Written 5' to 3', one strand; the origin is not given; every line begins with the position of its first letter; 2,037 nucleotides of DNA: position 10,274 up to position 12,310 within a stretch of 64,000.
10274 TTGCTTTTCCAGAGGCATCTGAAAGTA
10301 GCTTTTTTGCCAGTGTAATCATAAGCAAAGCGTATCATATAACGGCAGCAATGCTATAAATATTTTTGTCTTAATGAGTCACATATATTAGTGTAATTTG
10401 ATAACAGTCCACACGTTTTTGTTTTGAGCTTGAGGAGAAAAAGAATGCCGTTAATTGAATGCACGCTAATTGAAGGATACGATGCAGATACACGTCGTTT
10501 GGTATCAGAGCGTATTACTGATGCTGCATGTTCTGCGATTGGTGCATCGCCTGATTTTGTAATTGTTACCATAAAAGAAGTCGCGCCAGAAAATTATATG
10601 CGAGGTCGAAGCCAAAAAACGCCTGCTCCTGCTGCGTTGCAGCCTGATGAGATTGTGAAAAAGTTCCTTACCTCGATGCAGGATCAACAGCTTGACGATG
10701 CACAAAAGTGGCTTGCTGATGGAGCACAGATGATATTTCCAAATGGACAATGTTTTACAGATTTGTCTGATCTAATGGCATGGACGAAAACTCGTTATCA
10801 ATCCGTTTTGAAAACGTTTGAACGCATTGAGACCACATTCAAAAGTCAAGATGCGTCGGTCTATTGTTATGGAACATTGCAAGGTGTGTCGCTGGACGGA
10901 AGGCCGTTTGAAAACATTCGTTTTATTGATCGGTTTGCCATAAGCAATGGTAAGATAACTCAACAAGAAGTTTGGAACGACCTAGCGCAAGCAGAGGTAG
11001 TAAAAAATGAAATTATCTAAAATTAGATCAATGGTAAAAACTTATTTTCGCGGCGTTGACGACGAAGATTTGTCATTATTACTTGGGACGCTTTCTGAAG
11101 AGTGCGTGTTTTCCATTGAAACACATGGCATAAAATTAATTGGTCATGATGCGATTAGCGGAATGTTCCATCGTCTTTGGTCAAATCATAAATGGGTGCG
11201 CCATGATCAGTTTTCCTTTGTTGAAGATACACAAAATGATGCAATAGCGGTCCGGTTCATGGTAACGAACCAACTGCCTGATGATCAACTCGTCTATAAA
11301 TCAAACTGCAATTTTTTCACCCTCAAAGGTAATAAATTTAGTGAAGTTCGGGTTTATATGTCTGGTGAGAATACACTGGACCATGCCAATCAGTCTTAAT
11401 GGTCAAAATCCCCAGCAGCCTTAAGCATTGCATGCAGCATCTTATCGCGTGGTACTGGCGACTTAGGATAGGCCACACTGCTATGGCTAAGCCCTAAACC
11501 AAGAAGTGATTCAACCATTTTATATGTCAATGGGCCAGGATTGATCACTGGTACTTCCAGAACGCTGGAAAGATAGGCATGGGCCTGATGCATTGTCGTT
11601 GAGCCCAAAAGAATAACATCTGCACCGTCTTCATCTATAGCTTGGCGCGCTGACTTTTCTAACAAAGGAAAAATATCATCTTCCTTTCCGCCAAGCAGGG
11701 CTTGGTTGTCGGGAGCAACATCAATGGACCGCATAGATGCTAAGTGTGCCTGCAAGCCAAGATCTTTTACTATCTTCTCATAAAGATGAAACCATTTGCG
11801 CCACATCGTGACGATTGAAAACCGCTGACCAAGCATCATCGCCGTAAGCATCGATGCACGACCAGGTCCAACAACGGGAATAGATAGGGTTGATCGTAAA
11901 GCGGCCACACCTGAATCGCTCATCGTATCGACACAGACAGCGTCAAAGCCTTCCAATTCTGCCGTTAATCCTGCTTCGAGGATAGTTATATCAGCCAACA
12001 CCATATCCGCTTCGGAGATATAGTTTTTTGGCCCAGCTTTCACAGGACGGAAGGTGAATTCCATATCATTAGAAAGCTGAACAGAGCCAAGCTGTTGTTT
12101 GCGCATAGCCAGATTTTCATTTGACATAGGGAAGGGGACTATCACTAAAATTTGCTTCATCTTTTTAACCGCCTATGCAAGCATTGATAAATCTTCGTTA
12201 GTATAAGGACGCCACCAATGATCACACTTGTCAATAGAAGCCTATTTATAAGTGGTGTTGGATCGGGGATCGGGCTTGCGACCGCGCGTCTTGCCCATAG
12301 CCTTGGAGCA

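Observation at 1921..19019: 17-kb catabolic island combining lactam/hydantoin ring-opening with methylcitrate-type C-C chemistry; substrate unknown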

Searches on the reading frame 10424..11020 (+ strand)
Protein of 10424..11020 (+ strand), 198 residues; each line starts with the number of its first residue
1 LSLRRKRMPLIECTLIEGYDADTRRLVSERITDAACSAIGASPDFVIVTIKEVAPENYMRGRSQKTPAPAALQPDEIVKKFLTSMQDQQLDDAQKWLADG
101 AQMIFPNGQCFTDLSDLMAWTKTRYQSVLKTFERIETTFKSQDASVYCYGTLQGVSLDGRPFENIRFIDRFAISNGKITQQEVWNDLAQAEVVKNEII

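Call 3: search_protein_families(library=pfam, proteins=[window:10424-11020:+])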
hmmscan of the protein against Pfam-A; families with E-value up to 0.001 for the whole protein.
window:10424-11020:+ (198 aa): 3 families
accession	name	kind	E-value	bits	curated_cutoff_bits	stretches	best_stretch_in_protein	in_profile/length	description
PF01361.26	Tautomerase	-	5.3e-08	33.1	22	1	9-61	1-53/60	Tautomerase enzyme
PF14534.12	DUF4440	-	0.00013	22.8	25.2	1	76-168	3-95/107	Domain of unknown function (DUF4440)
PF12680.13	SnoaL_2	-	0.00023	22.1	27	1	78-180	1-101/102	SnoaL-like domain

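Call 5: search_protein_families(library=ncbifam, proteins=[window:10424-11020:+], max_evalue=0.00001)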
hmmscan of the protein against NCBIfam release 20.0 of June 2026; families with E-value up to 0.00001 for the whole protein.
window:10424-11020:+ (198 aa): 2 families
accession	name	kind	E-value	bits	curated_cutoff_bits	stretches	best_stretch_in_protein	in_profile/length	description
NF001966.0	PRK00745.1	equivalog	5.5e-08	32.6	80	1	8-61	1-54/62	4-oxalocrotonate tautomerase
NF002571.1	PRK02220.1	equivalog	3.8e-06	26.8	55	0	8-62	1-55/61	2-hydroxymuconate tautomerase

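Call 104: search_solved_structures(query=window:10445-11017:+, max_evalue=1)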
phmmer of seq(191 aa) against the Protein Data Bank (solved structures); distinct sequences matched with E-value up to 1: 20.
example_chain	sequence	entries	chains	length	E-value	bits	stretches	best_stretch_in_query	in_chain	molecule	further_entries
9mua_A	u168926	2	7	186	3.6e-46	160.3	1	2-181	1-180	Tautomerase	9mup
8ukm_B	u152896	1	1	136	0.00012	25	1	5-62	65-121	T33-ml30-redesigned-4-OT-fold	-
4faz_A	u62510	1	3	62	0.001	22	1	2-54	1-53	4-oxalocrotonate isomerase protein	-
7m59_A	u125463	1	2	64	0.0017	21.3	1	2-53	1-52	Tautomerase domain-containing protein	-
5uif_A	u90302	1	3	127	0.0017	21.3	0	2-61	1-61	Ps01740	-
8t9q_A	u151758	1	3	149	0.0019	21.1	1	2-59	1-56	Tautomerase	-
2x4k_A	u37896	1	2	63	0.0087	19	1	1-52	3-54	4-OXALOCROTONATE TAUTOMERASE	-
3ry0_A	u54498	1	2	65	0.0087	19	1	2-56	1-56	Putative tautomerase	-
2op8_A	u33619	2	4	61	0.012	18.5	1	2-52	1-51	Probable tautomerase ywhB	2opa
6g3b_A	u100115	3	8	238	0.017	18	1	29-95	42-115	Type II site-specific deoxyribonuclease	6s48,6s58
4fdx_A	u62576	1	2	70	0.045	16.6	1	2-55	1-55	4-oxalocrotonase tautomerase isozyme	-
8t9p_B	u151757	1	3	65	0.053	16.4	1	2-59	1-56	Tautomerase alpha subunit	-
6blm_A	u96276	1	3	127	0.38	13.6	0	2-66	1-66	4-oxalocrotonate tautomerase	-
2r4i_A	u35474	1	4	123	0.41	13.5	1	71-116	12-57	Uncharacterized protein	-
1s0y_B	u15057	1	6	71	0.43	13.5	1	1-55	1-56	beta-subunit of trans-3-chloroacrylic acid dehalogenase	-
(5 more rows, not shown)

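Call 106: find_homologous_proteins(query=window:10445-11020:+, max_evalue=1e-10)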
Query window:10445-11020:+ (191 aa): 217 proteins with E <= 1e-10 among 331 candidates; the best 120 are listed.
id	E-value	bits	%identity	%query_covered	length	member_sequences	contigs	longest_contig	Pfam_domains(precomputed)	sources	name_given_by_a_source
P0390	8.0e-123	425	100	100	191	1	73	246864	PF01361.27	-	-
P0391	1.5e-122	424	99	100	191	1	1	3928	PF01361.27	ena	-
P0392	1.9e-122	424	100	99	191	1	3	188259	PF01361.27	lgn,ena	-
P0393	4.0e-122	423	99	100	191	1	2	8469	PF01361.27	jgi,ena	jgi:phenylpyruvate tautomerase PptA (4-oxalocrotonate tautomerase family)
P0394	4.0e-122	423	99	100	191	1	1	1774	PF01361.27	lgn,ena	-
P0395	7.5e-122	422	99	100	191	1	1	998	PF01361.27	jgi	jgi:phenylpyruvate tautomerase PptA (4-oxalocrotonate tautomerase family)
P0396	7.6e-122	422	99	100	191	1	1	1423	PF01361.27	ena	-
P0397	1.3e-121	421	99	100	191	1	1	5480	PF01361.27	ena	-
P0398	5.3e-121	419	98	100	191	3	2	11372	PF01361.27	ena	-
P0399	2.7e-120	417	98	100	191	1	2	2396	PF01361.27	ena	-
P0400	7.0e-119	412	98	100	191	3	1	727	PF01361.27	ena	-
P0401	2.9e-108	377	89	99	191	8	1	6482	PF01361.27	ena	-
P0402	1.9e-101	355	85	99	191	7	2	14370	PF01361.27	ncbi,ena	-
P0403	6.3e-91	321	75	98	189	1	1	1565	PF01361.27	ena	-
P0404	1.1e-90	320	75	98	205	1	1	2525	PF01361.27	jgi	jgi:phenylpyruvate tautomerase PptA (4-oxalocrotonate tautomerase family)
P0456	1.1e-58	216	54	95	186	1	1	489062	PF01361.27,PF12680.14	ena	-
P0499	5.0e-53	197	49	94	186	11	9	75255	PF01361.27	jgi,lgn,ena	jgi:phenylpyruvate tautomerase PptA (4-oxalocrotonate tautomerase family)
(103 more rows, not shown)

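Call 109: find_encoding_contigs(protein=P0456, flank=10000, max_places=1)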
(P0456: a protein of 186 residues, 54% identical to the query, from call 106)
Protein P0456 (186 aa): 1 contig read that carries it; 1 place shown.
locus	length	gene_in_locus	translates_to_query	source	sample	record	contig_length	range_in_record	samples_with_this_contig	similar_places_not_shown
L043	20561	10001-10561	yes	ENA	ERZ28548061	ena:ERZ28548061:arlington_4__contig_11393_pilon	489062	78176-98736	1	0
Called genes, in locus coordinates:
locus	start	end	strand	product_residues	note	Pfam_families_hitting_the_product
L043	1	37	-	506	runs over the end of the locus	PF25967:RND-MFP_C (weak), PF25989:YknX_C, PF25975:CzcB_C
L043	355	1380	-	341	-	PF00248:Aldo_ket_red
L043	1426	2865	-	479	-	PF00890:FAD_binding_2, PF01266:DAO, PF07992:Pyr_redox_2 (weak), PF12831:FAD_oxidored, PF13450:NAD_binding_8 (faint)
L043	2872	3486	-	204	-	PF00857:Isochorismatase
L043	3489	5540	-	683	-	PF05378:Hydant_A_N, PF01968:Hydantoinase_A, PF19278:Hydant_A_C (weak)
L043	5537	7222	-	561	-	PF02538:Hydantoinase_B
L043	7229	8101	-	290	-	PF13714:PEP_mutase, PF00463:ICL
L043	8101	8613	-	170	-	PF00694:Aconitase_C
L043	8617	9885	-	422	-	PF00330:Aconitase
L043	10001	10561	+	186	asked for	PF01361:Tautomerase, PF12680:SnoaL_2 (weak)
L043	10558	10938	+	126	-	PF12680:SnoaL_2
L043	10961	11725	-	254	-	PF01177:Asp_Glu_race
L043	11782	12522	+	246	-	PF00106:adh_short, PF08659:KR, PF23441:SDR, PF13561:adh_short_C2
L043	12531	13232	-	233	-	PF00005:ABC_tran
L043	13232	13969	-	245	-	PF00005:ABC_tran, PF13304:AAA_21 (faint), PF12399:BCA_ABC_TP_C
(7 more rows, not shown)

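Call 110: find_encoding_contigs(protein=P0499, flank=10000, max_places=1)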
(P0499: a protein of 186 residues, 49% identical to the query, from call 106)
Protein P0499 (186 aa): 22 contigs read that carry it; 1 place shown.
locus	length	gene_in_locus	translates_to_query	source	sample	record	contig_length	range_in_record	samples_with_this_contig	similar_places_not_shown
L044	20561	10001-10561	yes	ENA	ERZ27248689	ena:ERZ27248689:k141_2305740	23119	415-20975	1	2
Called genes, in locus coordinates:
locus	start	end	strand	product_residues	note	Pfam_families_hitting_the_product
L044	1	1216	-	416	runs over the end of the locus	PF01266:DAO, PF07992:Pyr_redox_2 (faint)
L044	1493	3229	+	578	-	PF00211:Guanylate_cyc, PF13428:TPR_14 (faint), PF21033:RMD1-3 (faint), PF00515:TPR_1 (faint), PF07719:TPR_2 (faint), PF13181:TPR_8 (faint), PF13414:TPR_11 (faint), PF14559:TPR_19 (faint), +2 more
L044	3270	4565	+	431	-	PF00211:Guanylate_cyc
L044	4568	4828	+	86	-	-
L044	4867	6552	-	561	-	PF00924:MS_channel_2nd, PF00027:cNMP_binding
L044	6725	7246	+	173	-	PF03350:UPF0114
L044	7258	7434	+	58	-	-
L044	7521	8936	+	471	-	PF01425:Amidase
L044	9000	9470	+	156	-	PF01575:MaoC_dehydratas, PF13452:FAS1_DH_region (faint)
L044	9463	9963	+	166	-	PF01575:MaoC_dehydratas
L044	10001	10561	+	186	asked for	PF01361:Tautomerase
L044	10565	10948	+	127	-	-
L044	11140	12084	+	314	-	PF00892:EamA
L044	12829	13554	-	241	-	PF03190:Thioredox_DsbH (faint), PF13899:Thioredoxin_7 (faint)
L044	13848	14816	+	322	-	PF00491:Arginase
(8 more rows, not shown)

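Call 113: predict_structure(alignment_id=A4)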
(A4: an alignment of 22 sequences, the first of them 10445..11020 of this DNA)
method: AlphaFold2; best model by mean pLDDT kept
length: 191 residues; sequences in the alignment: 22
mean_pLDDT: 84.7   pTM: 0.64
mean pLDDT of the five models: 84.7, 84.6, 84.4, 84.1, 82.2
residues with pLDDT >= 90: 76; 70-90: 89; 50-70: 24; < 50: 2
segments of 3 or more residues with pLDDT < 50: none
pLDDT, mean of each block of 10 residues (from residue 1): 82 86 87 83 81 62 84 93 94 92 92 88 91 89 90 88 93 84 54 39
secondary structure, 60 per line:
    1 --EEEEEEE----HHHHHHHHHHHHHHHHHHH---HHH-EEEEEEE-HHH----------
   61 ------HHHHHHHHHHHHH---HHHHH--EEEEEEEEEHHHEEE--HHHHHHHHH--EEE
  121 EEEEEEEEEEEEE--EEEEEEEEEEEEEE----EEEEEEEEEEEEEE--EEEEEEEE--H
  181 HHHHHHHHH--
elements in order: E3-9 H14-32 E40-46 H67-79 H83-87 E90-98 E102-104 H107-115 E118-133 E136-149 E154-167 E170-177 H180-189

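Call 115: fold_search(model_id=the predicted structure, library=pdb)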
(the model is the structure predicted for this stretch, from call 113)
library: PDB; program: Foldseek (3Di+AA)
matches with E <= 10: 1618; with E <= 0.001: 632
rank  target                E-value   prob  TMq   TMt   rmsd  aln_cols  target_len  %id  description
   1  9mua_A                2.1e-19  1.00  0.62  0.63   8.3       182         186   42  4OT-SnoaL from P. atlanticus - Apo form (released 2025-04-09)
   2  9mup                  2.8e-19  1.00  0.62  0.64   8.3       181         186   41  4OT-SnoaL from P. atlanticus - 3-bromopropiolate treated (released 2025-04-09)
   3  5aih_A                2.2e-09  1.00  0.52  0.74   3.2       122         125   22  Discovery and characterization of thermophilic limonene-1,2-epoxide hydrolases from hot spring metagenomic libraries.  (released 2015-06-17)
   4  5aii_F                2.6e-09  1.00  0.52  0.75   3.1       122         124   22  Discovery and characterization of thermophilic limonene-1,2-epoxide hydrolases from hot spring metagenomic libraries.  (released 2015-06-17)
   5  5aii_C                2.6e-09  1.00  0.52  0.74   3.1       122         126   22  Discovery and characterization of thermophilic limonene-1,2-epoxide hydrolases from hot spring metagenomic libraries.  (released 2015-06-17)
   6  5aii_H                8.9e-09  1.00  0.52  0.72   3.2       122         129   22  Discovery and characterization of thermophilic limonene-1,2-epoxide hydrolases from hot spring metagenomic libraries.  (released 2015-06-17)
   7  3ebt                  1.1e-08  1.00  0.51  0.73   2.8       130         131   15  Crystal structure of a ntf2-like protein of unknown function (bpss0132) from burkholderia pseudomallei k96243 at 1.30 A  (released 2008-09-30)
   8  5aii_B                1.3e-08  1.00  0.52  0.74   3.1       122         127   22  Discovery and characterization of thermophilic limonene-1,2-epoxide hydrolases from hot spring metagenomic libraries.  (released 2015-06-17)
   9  6wf4                  6.4e-08  1.00  0.52  0.74   2.9       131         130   16  Crystal Structure of TerC Co-crystallized with Polyporic Acid (released 2021-04-07)
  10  6d34_A                1.3e-07  1.00  0.54  0.75   3.1       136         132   16  Apo Crystal Structure of TerC, a Terfestatin Biosynthesis Enzyme (released 2018-06-13)
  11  6d34_B                2.5e-07  1.00  0.52  0.74   2.9       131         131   16  Apo Crystal Structure of TerC, a Terfestatin Biosynthesis Enzyme (released 2018-06-13)
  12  9iqm                  3.8e-07  1.00  0.38  0.56   5.3       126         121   22  CatM-L6S, a SnoaL-like protein in complex with substrate mimic L6S (released 2025-07-16)
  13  7urz_A                5.1e-07  1.00  0.45  0.67   3.7       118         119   10  Hexadecameric hub domain of CaMKII beta (released 2022-05-11)
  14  2ux0_E                8.4e-07  1.00  0.46  0.62   3.8       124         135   10  Structure of the oligomerisation domain of calcium-calmodulin dependent protein kinase II gamma (released 2007-04-10)
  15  3hk4_C                8.9e-07  1.00  0.39  0.57   4.6       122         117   14  CRYSTAL STRUCTURE OF A PUTATIVE SNOAL-LIKE POLYKETIDE CYCLASE [CARBOHYDRATE PHOSPHATASE] (MLR7391) FROM MESORHIZOBIUM  (released 2009-06-09)
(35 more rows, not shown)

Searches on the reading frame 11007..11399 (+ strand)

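Call 3: search_protein_families(library=pfam, proteins=[window:11007-11399:+])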
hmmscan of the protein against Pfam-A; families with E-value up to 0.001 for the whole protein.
window:11007-11399:+ (130 aa): 1 family
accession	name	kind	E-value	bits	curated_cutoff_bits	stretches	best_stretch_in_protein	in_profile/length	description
PF12680.13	SnoaL_2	-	9.9e-05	23.3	27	1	10-113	1-101/102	SnoaL-like domain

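Call 5: search_protein_families(library=ncbifam, proteins=[window:11007-11399:+], max_evalue=0.00001)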
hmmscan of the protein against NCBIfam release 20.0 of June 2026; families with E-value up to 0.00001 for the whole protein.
window:11007-11399:+ (130 aa): 0 families

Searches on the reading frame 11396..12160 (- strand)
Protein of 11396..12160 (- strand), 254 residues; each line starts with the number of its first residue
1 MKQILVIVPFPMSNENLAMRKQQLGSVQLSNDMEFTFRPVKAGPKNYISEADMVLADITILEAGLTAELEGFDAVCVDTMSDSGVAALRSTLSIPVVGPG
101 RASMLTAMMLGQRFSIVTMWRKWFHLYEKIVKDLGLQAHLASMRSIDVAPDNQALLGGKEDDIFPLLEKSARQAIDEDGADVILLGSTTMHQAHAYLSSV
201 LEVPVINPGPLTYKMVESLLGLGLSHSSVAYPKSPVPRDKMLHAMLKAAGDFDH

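Call 3: search_protein_families(library=pfam, proteins=[window:11396-12160:-])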
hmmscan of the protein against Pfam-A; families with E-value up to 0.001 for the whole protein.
window:11396-12160:- (254 aa): 1 family
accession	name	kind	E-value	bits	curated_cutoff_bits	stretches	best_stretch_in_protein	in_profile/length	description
PF01177.27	Asp_Glu_race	-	2.7e-28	99.7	31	1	29-212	25-207/211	Asp/Glu/Hydantoin racemase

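Call 5: search_protein_families(library=ncbifam, proteins=[window:11396-12160:-], max_evalue=0.00001)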
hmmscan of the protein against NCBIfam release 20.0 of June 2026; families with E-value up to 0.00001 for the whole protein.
window:11396-12160:- (254 aa): 0 families

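Call 25: search_solved_structures(query=window:11396-12160:-, max_evalue=0.001)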
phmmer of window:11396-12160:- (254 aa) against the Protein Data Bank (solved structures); distinct sequences matched with E-value up to 0.001: 5.
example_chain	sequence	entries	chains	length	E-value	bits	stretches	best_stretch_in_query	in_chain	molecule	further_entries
3qvk_A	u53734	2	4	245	1.4e-17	67.5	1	41-234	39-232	Putative hydantoin racemase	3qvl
3qvj_A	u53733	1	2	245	1.2e-16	64.4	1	41-234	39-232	Putative hydantoin racemase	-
5lfd_A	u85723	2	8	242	1.2e-13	54.6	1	52-238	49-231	Allantoin racemase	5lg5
2eq5_A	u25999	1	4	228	4.7e-07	33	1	34-208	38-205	228aa long hypothetical hydantoin racemase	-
2ymu_A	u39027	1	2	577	4.8e-05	26.4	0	135-169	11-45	WD-40 REPEAT PROTEIN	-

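Call 51: search_solved_structures(query=window:11396-12160:-, max_evalue=0.001, show_alignments=4)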
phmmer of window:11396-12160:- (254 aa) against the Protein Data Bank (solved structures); distinct sequences matched with E-value up to 0.001: 5.
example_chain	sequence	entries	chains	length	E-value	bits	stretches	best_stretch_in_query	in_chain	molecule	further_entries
3qvk_A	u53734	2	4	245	1.4e-17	67.5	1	41-234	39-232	Putative hydantoin racemase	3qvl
3qvj_A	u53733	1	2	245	1.2e-16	64.4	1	41-234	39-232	Putative hydantoin racemase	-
5lfd_A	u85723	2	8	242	1.2e-13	54.6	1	52-238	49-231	Allantoin racemase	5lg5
2eq5_A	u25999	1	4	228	4.7e-07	33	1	34-208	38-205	228aa long hypothetical hydantoin racemase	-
2ymu_A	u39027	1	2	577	4.8e-05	26.4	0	135-169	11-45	WD-40 REPEAT PROTEIN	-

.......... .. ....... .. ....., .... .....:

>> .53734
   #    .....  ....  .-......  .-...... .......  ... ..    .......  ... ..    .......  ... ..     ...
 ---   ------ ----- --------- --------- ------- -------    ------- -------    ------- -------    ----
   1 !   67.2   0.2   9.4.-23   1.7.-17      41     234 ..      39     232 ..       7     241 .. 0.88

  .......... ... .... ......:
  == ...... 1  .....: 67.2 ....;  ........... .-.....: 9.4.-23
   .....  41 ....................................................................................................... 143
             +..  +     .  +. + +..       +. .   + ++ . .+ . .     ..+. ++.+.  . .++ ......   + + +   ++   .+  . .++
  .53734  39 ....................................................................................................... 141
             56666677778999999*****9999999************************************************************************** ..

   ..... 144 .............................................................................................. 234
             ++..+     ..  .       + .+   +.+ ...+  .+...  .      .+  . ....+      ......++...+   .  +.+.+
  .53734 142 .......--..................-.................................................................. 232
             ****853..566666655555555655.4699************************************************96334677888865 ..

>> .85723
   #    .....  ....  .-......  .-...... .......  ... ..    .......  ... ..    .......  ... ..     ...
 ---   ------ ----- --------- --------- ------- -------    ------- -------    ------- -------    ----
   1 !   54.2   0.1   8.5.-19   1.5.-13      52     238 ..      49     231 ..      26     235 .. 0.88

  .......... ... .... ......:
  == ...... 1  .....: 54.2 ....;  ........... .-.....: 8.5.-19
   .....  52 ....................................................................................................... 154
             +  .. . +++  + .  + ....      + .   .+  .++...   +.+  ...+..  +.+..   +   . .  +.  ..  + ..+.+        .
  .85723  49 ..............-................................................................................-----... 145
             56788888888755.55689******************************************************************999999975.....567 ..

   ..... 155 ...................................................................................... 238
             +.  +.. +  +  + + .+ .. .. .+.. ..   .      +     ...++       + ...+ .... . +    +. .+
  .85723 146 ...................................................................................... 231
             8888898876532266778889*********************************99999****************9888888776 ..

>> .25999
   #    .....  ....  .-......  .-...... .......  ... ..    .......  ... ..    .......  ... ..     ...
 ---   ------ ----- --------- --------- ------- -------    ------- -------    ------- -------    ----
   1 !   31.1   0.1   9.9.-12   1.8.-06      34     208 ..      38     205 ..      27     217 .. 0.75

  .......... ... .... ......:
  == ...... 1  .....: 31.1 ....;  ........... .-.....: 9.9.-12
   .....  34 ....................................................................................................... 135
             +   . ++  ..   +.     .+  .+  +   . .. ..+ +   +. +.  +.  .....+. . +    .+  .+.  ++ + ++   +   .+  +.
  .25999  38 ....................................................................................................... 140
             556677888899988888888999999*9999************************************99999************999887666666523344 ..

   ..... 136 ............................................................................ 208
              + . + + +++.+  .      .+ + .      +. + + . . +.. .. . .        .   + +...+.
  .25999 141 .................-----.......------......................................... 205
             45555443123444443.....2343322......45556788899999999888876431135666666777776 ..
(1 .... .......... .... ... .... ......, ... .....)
